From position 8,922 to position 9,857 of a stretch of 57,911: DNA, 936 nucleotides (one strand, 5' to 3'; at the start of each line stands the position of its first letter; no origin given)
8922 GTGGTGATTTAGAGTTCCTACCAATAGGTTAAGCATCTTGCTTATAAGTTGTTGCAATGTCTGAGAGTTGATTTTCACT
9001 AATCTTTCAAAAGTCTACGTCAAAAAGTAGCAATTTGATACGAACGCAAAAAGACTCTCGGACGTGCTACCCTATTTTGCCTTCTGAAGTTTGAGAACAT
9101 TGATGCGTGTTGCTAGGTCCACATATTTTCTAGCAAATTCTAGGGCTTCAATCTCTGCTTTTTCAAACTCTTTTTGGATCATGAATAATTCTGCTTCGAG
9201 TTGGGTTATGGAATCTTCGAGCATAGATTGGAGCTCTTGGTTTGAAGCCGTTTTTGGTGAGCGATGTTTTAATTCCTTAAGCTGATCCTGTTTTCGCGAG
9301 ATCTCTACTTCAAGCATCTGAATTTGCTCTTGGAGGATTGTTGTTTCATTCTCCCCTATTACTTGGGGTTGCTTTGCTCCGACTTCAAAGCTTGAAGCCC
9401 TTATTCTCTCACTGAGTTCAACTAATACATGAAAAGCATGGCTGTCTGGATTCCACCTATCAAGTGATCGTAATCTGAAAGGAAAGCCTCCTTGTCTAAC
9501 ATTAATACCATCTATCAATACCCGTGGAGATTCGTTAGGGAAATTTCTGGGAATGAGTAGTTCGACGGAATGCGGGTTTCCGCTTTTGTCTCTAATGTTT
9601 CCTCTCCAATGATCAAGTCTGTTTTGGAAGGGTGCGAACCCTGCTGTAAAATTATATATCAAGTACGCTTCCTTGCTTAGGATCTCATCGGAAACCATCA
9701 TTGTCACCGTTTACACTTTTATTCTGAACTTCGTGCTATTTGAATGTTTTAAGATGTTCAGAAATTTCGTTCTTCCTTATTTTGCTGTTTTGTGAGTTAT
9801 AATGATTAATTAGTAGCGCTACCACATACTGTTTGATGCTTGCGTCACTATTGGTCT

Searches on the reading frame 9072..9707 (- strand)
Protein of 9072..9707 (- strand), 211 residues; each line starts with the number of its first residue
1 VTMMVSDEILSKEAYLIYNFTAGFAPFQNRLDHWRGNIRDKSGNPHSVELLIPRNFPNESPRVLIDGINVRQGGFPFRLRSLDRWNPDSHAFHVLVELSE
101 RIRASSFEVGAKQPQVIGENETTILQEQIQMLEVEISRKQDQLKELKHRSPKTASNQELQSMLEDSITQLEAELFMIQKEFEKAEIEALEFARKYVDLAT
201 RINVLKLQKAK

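Call 44: search_protein_families(library=pfam, proteins=[window:9072-9707:-], max_evalue=0.00001)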
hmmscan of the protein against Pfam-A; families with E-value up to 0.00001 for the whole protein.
window:9072-9707:- (211 aa): 0 families

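Call 74: search_protein_families(library=pfam, proteins=[window:9072-9707:-], max_evalue=0.01)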
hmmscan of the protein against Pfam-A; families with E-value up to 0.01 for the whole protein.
window:9072-9707:- (211 aa): 3 families
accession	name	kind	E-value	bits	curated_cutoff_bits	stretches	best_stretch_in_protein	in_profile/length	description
PF00261.25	Tropomyosin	-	0.0018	18.2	38.6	1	118-205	39-130/242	Tropomyosin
PF14282.11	FlxA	-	0.0022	18.5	26.3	0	126-182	16-73/101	FlxA-like protein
PF17253.7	DUF5320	-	0.0064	18.1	27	0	110-146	63-99/99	Family of unknown function (DUF5320)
